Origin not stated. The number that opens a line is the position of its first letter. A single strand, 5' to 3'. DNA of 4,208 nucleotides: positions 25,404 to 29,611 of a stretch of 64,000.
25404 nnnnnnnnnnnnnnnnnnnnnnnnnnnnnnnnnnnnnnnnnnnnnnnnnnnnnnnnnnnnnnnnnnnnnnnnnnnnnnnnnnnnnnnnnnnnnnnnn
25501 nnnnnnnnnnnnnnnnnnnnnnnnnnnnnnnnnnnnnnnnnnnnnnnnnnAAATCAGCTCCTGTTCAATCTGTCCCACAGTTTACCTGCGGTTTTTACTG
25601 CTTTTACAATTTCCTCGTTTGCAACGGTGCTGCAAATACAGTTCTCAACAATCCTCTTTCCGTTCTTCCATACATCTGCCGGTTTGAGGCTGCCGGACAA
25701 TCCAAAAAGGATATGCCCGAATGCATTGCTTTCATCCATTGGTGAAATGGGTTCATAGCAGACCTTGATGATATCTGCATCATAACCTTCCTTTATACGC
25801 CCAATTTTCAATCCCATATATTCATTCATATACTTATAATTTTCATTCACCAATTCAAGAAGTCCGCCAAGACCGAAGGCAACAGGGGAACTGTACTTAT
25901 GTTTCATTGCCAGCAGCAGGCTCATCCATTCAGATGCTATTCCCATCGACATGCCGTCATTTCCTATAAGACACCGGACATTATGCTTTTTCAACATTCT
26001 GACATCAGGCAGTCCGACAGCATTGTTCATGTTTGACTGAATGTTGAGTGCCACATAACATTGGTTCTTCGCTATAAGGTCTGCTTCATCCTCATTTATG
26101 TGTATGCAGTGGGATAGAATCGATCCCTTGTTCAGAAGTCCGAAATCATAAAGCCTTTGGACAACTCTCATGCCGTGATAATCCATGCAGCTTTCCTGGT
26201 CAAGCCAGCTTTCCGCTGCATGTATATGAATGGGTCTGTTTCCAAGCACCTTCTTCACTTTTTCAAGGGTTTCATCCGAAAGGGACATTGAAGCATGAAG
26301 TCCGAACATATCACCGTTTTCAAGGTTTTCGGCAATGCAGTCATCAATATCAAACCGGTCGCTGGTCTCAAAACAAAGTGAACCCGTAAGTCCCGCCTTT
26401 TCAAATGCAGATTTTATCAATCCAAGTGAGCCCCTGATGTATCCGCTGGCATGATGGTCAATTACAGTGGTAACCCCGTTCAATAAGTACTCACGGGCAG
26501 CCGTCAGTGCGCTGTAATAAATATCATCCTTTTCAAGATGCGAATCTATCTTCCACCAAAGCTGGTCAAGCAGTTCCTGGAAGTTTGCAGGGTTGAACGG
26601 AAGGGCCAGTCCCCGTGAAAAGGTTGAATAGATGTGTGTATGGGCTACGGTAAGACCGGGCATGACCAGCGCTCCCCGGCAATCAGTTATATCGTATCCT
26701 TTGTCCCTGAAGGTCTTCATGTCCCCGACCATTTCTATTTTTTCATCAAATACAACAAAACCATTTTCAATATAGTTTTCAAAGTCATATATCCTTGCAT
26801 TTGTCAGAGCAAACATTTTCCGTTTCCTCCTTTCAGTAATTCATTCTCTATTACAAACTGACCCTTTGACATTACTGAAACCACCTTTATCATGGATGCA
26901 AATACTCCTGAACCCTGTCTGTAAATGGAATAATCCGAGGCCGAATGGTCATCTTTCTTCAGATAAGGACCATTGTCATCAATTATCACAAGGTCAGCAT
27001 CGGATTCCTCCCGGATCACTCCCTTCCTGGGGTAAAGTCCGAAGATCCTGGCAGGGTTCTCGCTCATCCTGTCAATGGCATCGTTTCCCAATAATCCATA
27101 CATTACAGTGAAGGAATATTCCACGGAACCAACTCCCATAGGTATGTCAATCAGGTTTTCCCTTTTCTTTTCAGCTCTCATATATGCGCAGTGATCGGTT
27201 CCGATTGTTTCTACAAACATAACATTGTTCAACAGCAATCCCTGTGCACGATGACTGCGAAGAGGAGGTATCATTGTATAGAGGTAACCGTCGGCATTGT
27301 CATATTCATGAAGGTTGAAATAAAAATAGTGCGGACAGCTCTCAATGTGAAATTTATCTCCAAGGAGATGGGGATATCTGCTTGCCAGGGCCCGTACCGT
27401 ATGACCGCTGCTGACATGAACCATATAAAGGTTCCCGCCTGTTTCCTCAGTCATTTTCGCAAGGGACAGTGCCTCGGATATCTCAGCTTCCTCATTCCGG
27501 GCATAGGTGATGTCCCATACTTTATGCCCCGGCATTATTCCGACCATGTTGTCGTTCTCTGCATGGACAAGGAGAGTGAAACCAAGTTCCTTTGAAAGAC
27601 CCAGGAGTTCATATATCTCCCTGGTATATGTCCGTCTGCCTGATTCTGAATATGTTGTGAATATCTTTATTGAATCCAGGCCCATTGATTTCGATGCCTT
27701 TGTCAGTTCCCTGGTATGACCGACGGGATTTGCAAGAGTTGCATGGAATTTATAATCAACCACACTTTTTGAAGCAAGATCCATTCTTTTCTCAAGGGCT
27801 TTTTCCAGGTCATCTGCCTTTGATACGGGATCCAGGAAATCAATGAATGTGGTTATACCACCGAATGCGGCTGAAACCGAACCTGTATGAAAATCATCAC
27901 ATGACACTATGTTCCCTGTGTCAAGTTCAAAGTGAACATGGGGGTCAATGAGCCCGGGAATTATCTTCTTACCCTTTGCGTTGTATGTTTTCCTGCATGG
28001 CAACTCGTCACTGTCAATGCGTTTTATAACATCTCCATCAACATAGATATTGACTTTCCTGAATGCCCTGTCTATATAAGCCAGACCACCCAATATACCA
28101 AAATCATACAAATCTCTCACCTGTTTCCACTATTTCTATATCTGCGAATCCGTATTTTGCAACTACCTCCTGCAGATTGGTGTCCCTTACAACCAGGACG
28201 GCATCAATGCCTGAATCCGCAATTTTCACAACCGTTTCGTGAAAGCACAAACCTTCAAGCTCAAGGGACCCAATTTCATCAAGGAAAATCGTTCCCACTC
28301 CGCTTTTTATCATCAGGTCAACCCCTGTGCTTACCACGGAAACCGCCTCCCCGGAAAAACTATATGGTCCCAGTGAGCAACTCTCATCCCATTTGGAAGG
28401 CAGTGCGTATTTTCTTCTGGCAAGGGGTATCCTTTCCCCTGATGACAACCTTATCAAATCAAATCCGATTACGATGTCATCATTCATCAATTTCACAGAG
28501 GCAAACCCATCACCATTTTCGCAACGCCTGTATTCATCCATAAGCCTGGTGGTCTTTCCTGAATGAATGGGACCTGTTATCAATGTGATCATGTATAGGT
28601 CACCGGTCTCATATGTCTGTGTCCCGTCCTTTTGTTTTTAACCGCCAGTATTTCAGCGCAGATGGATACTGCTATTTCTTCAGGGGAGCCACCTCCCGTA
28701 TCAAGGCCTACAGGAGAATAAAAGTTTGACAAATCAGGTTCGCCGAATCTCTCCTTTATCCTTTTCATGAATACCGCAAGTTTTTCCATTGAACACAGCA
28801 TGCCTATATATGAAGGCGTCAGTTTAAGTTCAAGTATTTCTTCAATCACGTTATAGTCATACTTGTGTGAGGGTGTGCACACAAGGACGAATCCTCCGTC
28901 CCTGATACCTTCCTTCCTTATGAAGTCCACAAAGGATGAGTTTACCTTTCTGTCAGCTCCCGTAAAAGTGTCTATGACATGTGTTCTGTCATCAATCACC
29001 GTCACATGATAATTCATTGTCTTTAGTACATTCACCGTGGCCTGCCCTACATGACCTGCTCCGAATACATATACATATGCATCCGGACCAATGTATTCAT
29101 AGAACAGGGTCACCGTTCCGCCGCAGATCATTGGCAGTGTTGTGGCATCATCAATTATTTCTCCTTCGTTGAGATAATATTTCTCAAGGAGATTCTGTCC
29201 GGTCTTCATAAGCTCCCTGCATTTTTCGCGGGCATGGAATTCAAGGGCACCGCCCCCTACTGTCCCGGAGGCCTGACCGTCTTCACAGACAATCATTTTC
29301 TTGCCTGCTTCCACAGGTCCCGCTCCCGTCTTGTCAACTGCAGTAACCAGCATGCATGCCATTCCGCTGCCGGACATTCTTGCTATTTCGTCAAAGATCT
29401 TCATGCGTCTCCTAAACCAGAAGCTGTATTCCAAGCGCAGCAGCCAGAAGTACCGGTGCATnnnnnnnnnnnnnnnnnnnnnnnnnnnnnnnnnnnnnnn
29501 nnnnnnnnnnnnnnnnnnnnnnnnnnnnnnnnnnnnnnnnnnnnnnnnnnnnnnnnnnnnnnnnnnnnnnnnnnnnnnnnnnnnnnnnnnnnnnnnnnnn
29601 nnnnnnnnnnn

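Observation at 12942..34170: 21-kb co-directional purine/uric-acid catabolism supercluster of the YgeW/YgeY/SsnA/hydantoinase type, with two molybdenum hydroxylases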

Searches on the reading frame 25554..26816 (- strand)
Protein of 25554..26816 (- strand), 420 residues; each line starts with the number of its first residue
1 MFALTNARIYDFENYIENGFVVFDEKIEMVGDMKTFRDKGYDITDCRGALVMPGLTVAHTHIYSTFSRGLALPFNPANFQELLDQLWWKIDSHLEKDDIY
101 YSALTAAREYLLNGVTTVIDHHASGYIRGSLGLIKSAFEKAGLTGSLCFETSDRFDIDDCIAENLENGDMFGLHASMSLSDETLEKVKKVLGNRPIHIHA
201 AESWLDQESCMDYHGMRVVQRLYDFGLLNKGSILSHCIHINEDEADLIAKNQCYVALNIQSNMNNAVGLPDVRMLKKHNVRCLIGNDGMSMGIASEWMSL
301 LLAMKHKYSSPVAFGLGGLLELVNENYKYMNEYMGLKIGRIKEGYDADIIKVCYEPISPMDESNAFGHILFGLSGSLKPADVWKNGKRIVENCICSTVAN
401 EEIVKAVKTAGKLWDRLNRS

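Call 4: search_protein_families(library=pfam, proteins=[window:25554-26816:-])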
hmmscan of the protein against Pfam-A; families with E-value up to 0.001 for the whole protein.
window:25554-26816:- (420 aa): 2 families
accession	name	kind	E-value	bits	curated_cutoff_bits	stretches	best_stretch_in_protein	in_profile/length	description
PF01979.26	Amidohydro_1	-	1.7e-29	103.6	25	1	50-388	1-344/345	Amidohydrolase family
PF07969.17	Amidohydro_3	-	5.5e-07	29.9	29.7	0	43-82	2-44/472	Amidohydrolase family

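Call 6: search_protein_families(library=ncbifam, proteins=[window:25554-26816:-], max_evalue=0.00001)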
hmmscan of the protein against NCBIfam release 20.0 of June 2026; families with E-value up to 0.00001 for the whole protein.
window:25554-26816:- (420 aa): 25 families
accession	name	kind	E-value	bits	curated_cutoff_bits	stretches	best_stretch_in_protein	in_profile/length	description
NF005540.0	PRK07203.1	equivalog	1.1e-103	347.3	444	1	6-418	6-443/444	putative aminohydrolase SsnA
TIGR03314.1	Se_ssnA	subfamily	1.9e-89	300.5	455.5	1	7-417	6-441/441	putative selenium metabolism protein SsnA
NF005557.0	PRK07228.1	equivalog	1e-33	116.7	522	2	177-409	194-432/445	5'-deoxyadenosine deaminase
NF004701.0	PRK06038.1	equivalog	4.8e-33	114.5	609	1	16-411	21-423/432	N-ethylammeline chlorohydrolase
NF006055.0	PRK08203.1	equivalog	2.4e-31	108.8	532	2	196-410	233-446/455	8-oxoguanine deaminase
NF006549.0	PRK09045.1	equivalog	4e-27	94.9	540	1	21-408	33-433/444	TRZ/ATZ family hydrolase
NF006252.0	PRK08393.1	equivalog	3.3e-24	85.7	617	1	22-408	25-417/424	N-ethylammeline chlorohydrolase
NF004995.0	PRK06380.1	subfamily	2.3e-23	82.9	567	1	18-375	21-385/418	metal-dependent hydrolase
NF005211.0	PRK06687.1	equivalog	6e-23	81.3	703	2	174-398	188-417/419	TRZ/ATZ family protein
TIGR02022.1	hutF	equivalog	1.3e-19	70.3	413.05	1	174-394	208-435/455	formimidoylglutamate deiminase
NF006681.0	PRK09229.1-2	equivalog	1.9e-19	69.7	362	1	173-393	206-428/451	formimidoylglutamate deiminase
NF012037.0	PRK15493.1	equivalog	3.1e-18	65.8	779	1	170-404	185-423/435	bifunctional S-methyl-5'-thioadenosine deaminase/S-adenosylhomocysteine deaminase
NF005552.0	PRK07213.1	equivalog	1.2e-17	63.9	294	1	19-291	20-295/382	chlorohydrolase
NF006056.0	PRK08204.1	subfamily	1.2e-16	60.6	391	1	22-120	29-122/449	hypothetical protein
NF009059.0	PRK12393.1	equivalog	9.6e-16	57.5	543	2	196-407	237-448/460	amidohydrolase family protein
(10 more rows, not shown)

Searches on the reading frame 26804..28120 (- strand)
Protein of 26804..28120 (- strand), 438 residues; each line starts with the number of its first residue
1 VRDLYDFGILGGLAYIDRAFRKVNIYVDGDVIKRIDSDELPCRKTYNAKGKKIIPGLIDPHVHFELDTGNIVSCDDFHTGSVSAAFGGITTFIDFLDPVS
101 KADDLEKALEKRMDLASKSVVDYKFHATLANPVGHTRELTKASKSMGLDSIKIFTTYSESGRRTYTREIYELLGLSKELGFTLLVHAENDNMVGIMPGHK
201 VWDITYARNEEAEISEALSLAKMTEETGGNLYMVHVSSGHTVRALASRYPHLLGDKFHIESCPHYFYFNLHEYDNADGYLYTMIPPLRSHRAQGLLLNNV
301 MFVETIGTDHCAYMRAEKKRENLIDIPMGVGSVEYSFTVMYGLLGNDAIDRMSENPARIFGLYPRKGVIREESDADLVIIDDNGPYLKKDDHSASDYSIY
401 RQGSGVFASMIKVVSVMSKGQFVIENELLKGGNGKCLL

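Call 4: search_protein_families(library=pfam, proteins=[window:26804-28120:-])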
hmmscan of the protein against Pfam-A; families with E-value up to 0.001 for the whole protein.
window:26804-28120:- (438 aa): 2 families
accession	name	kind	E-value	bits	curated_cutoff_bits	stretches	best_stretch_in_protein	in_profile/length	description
PF01979.26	Amidohydro_1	-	8e-17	61.9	25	1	53-422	2-344/345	Amidohydrolase family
PF07969.17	Amidohydro_3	-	1.6e-10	41.5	29.7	1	347-423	411-471/472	Amidohydrolase family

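Call 6: search_protein_families(library=ncbifam, proteins=[window:26804-28120:-], max_evalue=0.00001)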
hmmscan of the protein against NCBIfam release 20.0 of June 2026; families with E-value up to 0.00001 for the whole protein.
window:26804-28120:- (438 aa): 33 families (the best 25 are shown)
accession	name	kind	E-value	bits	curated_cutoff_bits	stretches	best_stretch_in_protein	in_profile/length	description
TIGR02033.1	D-hydantoinase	equivalog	4.8e-72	243.3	393.25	1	19-434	13-447/454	dihydropyrimidinase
NF009941.0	PRK13404.1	subfamily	1.3e-49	169.2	647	1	23-434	22-454/478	dihydropyrimidinase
NF004839.0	PRK06189.1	equivalog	6.6e-46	156.9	631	1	5-428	3-435/451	allantoinase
NF002668.0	PRK02382.1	equivalog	2.5e-45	155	452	1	21-428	12-415/436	dihydroorotase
TIGR03178.1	allantoinase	equivalog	5.1e-44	150.8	357.85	1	13-428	8-429/441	allantoinase AllB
TIGR00857.1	pyrC_multi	subfamily_domain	2.2e-40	138.9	279.05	1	22-400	5-389/412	dihydroorotase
NF005751.0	PRK07575.1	equivalog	1.3e-33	116.1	529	1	21-385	20-383/440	dihydroorotase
NF058538.1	ergo_util_ErtD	equivalog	1.3e-32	113.2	600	1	9-431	5-436/446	hydantoin-5-propionate amidohydrolase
NF058539.1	ergo_uti2_ErtD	equivalog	1.9e-32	112.8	650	1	21-402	17-412/449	hydantoin-5-propionate amidohydrolase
NF006688.0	PRK09236.1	equivalog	1.1e-31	110.1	535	1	22-395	19-399/444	dihydroorotase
NF003271.0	PRK04250.1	equivalog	5.5e-31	107.6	405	1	14-427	10-391/407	dihydroorotase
NF006559.0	PRK09060.1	equivalog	3.5e-29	101.4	482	1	2-432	2-431/444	dihydroorotase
NF002284.0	PRK01211.1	subfamily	2.9e-28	98.9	462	1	12-426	5-391/409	dihydroorotase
NF006837.0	PRK09357.1-2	equivalog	6.5e-27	94.2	575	1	17-383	13-383/428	dihydroorotase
NF006839.0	PRK09357.1-4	equivalog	6.9e-27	94.1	576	1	22-392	19-391/422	dihydroorotase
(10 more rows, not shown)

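Call 53: find_related_loci(query=A2, collection=metagenome_contigs, flank=10000)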
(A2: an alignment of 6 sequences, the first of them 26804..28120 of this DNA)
Query A2 (438 aa) in metagenome_contigs; peptide patterns used: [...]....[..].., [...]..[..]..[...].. (x = any residue, [..] = any of these).
599 stretches matched a pattern (row limit reached: there are more); 409 encode a relative of the query (tblastn E <= 1e-3); the best 80 are kept; 80 distinct loci.
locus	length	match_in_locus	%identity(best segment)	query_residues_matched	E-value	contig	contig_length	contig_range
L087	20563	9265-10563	54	2-438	1e-148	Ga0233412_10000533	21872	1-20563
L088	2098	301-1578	47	4-434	2e-134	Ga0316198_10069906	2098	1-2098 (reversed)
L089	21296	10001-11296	47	3-438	8e-126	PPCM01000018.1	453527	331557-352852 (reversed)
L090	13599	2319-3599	46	6-437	2e-124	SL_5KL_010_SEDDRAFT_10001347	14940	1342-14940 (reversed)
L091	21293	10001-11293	45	2-437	3e-121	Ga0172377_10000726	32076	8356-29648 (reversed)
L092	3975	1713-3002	46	4-434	5e-123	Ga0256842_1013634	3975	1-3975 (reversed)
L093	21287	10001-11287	44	4-437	1e-119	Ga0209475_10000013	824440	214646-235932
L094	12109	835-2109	46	6-434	5e-120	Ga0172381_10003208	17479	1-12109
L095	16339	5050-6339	45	4-437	3e-118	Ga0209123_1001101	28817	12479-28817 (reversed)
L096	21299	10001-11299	46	1-437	2e-118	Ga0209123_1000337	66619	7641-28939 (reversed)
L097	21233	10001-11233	47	24-435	1e-117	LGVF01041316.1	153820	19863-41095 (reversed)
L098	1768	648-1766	49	4-376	2e-126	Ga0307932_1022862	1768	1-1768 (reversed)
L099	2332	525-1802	45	4-434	1e-122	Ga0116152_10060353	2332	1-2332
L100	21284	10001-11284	42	4-437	2e-116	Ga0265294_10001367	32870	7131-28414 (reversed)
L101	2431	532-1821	42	3-437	3e-121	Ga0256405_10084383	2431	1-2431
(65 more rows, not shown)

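Call 76: search_protein_families(library=ncbifam, proteins=[L095:10033-12378:+], max_evalue=1e-100)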
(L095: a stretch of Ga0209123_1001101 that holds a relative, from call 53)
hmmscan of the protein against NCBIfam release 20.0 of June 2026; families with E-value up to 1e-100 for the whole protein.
L095:10033-12378:+ (782 aa): 8 families
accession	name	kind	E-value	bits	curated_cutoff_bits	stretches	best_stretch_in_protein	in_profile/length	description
NF043082.1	XdhA_XDHase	equivalog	3.1e-194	647.3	780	1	18-779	2-753/758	xanthine dehydrogenase subunit XdhA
NF007426.0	PRK09970.1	equivalog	4e-182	607.1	916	1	14-778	3-755/761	xanthine dehydrogenase molybdenum-binding subunit XdhA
TIGR03313.1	Se_sel_red_Mo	hypoth_equivalog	7.7e-167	556.7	1101.9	1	168-779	343-950/951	molybdopterin-dependent oxidoreductase Mo/Fe-S-binding subunit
TIGR03194.1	4hydrxCoA_A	equivalog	1.2e-145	486.8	994.55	1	21-778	1-746/746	4-hydroxybenzoyl-CoA reductase subunit alpha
NF041018.1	glyceraldDH_alpha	equivalog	1.2e-124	417.4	790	1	17-775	3-741/741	glyceraldehyde dehydrogenase subunit alpha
NF040766.1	CODH_aero_grp5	exception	7.7e-111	371.6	950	0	17-610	5-590/785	aerobic carbon-monoxide dehydrogenase large subunit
TIGR03196.1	pucD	equivalog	1.5e-109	367.5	783.65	1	17-774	3-754/763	xanthine dehydrogenase subunit D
NF045668.1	pterin_aldehy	equivalog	5e-107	359.1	1100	1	17-779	175-905/905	molybdopterin-dependent aldehyde oxidoreductase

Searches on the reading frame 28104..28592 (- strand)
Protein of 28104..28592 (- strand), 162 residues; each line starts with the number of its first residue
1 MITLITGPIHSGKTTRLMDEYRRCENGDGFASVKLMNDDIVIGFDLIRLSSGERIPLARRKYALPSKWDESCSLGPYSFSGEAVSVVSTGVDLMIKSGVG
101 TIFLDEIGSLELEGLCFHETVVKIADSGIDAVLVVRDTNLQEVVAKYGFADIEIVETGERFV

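Call 4: search_protein_families(library=pfam, proteins=[window:28104-28592:-])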
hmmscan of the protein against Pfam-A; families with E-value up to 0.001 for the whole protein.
window:28104-28592:- (162 aa): 1 family
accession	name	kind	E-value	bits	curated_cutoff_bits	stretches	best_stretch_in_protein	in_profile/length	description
PF03266.21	NTPase_1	-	1.4e-13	51.5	23.9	1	4-148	3-145/168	NTPase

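Call 6: search_protein_families(library=ncbifam, proteins=[window:28104-28592:-], max_evalue=0.00001)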
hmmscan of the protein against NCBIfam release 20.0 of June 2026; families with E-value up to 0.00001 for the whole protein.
window:28104-28592:- (162 aa): 1 family
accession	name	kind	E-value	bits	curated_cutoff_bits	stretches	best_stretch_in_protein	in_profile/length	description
NF010248.0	PRK13695.1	equivalog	7.5e-11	42.1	156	1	4-146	7-147/180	NTPase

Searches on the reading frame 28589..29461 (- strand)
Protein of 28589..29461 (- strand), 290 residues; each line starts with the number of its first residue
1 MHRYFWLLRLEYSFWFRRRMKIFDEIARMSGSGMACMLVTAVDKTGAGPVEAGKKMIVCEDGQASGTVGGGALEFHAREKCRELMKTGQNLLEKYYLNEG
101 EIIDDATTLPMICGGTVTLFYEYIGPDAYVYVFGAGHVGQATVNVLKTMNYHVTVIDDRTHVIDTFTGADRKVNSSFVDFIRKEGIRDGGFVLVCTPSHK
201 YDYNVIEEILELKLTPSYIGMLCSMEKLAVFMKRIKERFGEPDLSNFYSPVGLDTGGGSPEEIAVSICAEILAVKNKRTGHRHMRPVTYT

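Call 4: search_protein_families(library=pfam, proteins=[window:28589-29461:-])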
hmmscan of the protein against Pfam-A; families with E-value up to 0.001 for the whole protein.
window:28589-29461:- (290 aa): 4 families
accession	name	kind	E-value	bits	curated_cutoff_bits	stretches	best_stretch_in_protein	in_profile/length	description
PF13478.12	XdhC_C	-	2.1e-31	109.5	29.7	1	130-271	1-125/125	XdhC Rossmann domain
PF02625.21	XdhC_CoxI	-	4.8e-16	58.9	24.3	1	32-95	4-67/68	XdhC and CoxI family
PF02254.24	TrkA_N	-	0.00022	22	23.8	1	131-210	2-84/116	TrkA-N domain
PF01262.27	AlaDh_PNT_C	-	0.00061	19.7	23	1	106-167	6-68/214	Alanine dehydrogenase/PNT, C-terminal domain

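Call 6: search_protein_families(library=ncbifam, proteins=[window:28589-29461:-], max_evalue=0.00001)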
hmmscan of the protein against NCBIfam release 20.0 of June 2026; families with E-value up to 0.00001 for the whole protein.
window:28589-29461:- (290 aa): 2 families
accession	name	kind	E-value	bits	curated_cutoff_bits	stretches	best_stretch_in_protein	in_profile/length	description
NF045664.1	XdhC_rel_AOR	equivalog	1.2e-52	179.4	350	2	121-276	188-345/346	XdhC family aldehyde oxidoreductase maturation factor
TIGR02964.1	xanthine_xdhC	equivalog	2.5e-38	132.1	161.6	1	38-272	2-246/246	xanthine dehydrogenase accessory protein XdhC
